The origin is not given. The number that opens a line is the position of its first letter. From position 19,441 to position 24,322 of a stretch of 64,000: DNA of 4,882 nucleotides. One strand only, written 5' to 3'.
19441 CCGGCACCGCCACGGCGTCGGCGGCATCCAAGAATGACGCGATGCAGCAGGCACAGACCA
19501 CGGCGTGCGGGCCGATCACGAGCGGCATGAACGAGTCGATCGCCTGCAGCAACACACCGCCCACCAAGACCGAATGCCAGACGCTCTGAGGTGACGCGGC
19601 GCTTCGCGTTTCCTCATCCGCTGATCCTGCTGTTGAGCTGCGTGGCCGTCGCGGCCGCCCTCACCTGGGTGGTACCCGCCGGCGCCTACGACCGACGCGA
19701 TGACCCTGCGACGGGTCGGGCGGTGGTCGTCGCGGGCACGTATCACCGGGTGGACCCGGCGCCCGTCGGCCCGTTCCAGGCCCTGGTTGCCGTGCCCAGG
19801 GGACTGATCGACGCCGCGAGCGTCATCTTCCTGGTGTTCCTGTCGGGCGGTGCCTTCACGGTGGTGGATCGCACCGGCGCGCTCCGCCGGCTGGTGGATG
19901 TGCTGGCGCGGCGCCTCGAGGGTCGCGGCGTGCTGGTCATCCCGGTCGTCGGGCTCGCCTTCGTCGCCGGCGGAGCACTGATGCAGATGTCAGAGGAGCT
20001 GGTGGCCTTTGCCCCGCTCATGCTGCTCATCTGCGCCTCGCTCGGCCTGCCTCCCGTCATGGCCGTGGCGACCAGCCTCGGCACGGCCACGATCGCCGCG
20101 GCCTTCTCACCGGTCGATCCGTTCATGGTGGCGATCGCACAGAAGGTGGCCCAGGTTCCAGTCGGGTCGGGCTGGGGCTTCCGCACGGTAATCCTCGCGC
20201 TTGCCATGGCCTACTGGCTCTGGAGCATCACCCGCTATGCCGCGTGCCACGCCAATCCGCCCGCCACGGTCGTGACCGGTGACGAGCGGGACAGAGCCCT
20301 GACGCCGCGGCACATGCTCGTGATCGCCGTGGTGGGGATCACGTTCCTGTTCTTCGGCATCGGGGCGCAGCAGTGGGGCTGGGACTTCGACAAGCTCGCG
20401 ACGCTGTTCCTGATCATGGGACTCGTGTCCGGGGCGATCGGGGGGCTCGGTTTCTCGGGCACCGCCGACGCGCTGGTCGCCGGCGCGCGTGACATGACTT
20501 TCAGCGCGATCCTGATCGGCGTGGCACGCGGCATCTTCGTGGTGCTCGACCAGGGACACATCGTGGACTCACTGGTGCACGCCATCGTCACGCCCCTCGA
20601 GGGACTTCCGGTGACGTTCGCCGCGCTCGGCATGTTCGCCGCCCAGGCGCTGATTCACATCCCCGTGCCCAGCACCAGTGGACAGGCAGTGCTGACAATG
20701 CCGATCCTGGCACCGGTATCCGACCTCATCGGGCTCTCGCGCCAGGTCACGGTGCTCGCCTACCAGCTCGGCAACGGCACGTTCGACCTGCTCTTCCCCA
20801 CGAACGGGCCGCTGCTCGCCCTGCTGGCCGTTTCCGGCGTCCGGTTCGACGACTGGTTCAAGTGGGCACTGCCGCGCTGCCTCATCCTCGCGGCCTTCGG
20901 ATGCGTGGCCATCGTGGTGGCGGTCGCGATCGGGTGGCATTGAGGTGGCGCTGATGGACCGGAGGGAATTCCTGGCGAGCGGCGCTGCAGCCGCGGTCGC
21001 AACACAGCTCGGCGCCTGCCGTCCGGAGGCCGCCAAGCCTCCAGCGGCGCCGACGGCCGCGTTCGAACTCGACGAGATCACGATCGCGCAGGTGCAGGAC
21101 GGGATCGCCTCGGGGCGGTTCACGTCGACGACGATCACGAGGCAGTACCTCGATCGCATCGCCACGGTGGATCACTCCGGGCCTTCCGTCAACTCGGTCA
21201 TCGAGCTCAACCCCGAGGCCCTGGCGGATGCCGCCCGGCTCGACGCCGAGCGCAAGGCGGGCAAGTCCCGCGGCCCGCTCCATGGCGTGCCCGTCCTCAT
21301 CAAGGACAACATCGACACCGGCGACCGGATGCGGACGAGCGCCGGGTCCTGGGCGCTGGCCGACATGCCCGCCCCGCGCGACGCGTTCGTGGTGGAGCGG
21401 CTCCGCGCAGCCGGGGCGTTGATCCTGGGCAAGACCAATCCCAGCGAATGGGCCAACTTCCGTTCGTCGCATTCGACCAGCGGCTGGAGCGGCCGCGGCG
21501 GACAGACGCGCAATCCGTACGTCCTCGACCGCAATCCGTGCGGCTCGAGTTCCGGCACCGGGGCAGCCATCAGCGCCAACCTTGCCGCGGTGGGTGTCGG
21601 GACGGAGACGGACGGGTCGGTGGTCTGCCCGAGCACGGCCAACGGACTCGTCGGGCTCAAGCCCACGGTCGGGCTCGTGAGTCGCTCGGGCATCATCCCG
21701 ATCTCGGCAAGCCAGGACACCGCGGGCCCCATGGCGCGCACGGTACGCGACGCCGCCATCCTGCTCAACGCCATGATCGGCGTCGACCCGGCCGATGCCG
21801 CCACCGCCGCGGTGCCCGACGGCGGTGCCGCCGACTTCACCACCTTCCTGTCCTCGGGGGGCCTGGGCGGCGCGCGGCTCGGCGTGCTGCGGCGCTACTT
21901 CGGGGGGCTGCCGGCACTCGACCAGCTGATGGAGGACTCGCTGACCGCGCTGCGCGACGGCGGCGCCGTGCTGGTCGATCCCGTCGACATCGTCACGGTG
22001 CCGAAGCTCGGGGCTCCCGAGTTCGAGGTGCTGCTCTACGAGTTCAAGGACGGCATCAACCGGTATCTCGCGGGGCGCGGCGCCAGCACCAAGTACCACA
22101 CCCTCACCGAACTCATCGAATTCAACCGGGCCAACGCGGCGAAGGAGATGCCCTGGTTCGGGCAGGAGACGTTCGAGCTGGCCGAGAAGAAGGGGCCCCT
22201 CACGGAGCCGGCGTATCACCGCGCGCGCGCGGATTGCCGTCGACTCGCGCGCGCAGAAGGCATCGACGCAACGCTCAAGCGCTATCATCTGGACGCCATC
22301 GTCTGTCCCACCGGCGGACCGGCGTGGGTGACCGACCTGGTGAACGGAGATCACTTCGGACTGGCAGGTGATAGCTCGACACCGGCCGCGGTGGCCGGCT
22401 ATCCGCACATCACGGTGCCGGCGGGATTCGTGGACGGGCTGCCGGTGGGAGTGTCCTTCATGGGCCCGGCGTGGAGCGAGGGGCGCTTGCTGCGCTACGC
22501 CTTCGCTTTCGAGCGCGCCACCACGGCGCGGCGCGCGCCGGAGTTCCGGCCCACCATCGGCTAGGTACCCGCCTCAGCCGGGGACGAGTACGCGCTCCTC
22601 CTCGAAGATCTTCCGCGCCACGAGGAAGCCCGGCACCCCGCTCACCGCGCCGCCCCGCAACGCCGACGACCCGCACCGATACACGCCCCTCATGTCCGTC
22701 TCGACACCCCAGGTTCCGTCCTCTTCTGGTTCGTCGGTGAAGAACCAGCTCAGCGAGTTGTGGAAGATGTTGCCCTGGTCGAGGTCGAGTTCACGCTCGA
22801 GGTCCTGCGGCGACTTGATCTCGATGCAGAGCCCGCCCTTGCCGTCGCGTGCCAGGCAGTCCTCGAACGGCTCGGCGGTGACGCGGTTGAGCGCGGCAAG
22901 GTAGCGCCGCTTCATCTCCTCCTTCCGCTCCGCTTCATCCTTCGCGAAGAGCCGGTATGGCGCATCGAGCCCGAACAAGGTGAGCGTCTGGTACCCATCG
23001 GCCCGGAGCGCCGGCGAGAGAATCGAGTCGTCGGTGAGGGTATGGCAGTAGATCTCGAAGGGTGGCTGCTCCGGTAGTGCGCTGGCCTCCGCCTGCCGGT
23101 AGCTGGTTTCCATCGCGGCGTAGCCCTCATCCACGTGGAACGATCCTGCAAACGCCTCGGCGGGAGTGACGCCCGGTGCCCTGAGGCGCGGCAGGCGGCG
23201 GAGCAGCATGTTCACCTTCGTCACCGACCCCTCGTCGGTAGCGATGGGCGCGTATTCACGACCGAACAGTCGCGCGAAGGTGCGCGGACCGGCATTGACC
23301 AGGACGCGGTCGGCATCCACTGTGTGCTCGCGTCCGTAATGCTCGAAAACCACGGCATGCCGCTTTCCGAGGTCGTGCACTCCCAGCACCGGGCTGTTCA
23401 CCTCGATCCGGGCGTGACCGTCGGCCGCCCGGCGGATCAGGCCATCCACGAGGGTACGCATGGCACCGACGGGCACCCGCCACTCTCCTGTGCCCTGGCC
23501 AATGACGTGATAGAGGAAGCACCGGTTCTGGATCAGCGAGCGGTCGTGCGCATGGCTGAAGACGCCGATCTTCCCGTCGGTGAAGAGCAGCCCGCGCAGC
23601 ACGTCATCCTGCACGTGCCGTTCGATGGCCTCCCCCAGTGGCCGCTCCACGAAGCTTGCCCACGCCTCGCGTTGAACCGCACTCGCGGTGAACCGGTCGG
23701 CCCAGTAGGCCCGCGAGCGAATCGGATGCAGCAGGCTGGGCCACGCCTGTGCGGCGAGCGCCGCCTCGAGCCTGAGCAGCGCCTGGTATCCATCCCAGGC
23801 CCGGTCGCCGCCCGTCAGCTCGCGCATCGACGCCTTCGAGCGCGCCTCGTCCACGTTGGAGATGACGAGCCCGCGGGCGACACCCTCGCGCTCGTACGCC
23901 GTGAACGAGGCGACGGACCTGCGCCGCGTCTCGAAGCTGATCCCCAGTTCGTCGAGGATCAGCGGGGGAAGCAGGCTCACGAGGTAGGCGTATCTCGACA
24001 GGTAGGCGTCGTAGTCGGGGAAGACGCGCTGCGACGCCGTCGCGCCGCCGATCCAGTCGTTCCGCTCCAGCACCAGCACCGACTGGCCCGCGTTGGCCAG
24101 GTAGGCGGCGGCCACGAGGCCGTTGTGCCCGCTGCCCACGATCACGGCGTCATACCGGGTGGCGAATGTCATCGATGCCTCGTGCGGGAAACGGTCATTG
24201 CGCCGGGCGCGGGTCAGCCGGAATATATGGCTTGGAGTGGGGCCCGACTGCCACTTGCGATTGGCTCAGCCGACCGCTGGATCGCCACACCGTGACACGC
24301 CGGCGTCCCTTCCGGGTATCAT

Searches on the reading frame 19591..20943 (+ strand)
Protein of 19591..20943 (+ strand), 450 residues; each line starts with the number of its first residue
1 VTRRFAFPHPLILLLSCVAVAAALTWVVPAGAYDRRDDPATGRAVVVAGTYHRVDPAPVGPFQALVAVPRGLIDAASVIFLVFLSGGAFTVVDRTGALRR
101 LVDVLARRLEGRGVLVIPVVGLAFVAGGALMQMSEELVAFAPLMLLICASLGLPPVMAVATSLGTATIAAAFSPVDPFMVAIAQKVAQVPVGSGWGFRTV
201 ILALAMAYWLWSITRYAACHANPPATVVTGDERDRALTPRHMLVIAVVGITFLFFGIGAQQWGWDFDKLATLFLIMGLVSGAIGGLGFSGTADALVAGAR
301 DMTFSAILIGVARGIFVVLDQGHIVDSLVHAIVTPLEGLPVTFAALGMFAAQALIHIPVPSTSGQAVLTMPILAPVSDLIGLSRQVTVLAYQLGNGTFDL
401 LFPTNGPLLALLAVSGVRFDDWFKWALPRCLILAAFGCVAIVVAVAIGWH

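Call 46: search_protein_families(library=pfam, proteins=[window:19591-20943:+], max_evalue=0.00001)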
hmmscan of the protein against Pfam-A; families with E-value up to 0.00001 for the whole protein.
window:19591-20943:+ (450 aa): 2 families
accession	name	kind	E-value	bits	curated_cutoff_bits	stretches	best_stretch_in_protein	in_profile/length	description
PF03606.21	DcuC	-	9.5e-72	242.4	23.1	1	7-445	1-460/461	C4-dicarboxylate anaerobic carrier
PF03553.21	Na_H_antiporter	-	2.6e-07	30.7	23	0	244-406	104-262/303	Na+/H+ antiporter family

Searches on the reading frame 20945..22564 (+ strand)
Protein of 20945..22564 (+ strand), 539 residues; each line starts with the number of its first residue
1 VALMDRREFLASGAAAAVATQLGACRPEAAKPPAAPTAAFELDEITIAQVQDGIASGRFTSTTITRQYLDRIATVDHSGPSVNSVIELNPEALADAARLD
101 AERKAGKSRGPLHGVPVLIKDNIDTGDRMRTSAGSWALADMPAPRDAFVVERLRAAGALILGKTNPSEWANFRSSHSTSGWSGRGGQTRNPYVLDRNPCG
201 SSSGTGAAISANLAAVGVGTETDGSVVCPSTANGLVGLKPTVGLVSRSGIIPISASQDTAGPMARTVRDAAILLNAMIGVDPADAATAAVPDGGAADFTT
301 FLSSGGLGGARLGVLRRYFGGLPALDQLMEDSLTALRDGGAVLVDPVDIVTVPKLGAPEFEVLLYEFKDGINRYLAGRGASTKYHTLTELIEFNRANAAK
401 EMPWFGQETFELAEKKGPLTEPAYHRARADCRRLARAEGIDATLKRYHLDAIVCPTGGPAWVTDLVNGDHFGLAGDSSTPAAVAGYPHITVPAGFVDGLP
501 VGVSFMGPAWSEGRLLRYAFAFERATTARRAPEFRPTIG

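Call 46: search_protein_families(library=pfam, proteins=[window:20945-22564:+], max_evalue=0.00001)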
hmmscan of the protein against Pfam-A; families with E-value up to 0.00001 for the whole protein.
window:20945-22564:+ (539 aa): 1 family
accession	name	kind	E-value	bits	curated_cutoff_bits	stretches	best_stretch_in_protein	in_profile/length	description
PF01425.27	Amidase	-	7.3e-97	325.6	27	1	64-516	2-445/445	Amidase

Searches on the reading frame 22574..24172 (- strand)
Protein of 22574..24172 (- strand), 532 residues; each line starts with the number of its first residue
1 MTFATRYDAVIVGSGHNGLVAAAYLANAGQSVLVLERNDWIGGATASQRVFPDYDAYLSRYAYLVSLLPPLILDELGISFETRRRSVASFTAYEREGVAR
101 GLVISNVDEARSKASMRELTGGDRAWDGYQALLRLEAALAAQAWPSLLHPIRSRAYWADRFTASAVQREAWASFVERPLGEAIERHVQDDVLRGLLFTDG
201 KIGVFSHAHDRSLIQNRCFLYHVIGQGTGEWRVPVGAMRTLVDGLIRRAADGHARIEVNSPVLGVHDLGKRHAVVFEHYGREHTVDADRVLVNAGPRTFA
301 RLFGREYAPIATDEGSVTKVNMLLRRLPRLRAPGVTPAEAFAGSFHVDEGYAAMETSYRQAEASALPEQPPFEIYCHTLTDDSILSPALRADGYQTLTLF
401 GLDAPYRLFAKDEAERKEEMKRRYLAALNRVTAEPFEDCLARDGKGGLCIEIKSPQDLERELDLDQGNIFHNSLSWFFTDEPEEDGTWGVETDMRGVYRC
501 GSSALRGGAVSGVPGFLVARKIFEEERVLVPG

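Call 46: search_protein_families(library=pfam, proteins=[window:22574-24172:-], max_evalue=0.00001)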
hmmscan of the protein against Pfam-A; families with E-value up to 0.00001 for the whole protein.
window:22574-24172:- (532 aa): 4 families
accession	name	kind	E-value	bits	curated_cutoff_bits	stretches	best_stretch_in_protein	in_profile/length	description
PF01266.30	DAO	-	6.4e-12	46.1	27.9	1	8-90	1-92/353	FAD dependent oxidoreductase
PF01593.30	Amino_oxidase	-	9.3e-11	42.1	19.8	1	18-328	3-295/443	Flavin containing amine oxidoreductase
PF13450.12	NAD_binding_8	-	2e-10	41.2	21.9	1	11-53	1-42/68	NAD(P)-binding Rossmann-like domain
PF12831.13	FAD_oxidored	-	4.2e-09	36.6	27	1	8-60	1-53/416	FAD dependent oxidoreductase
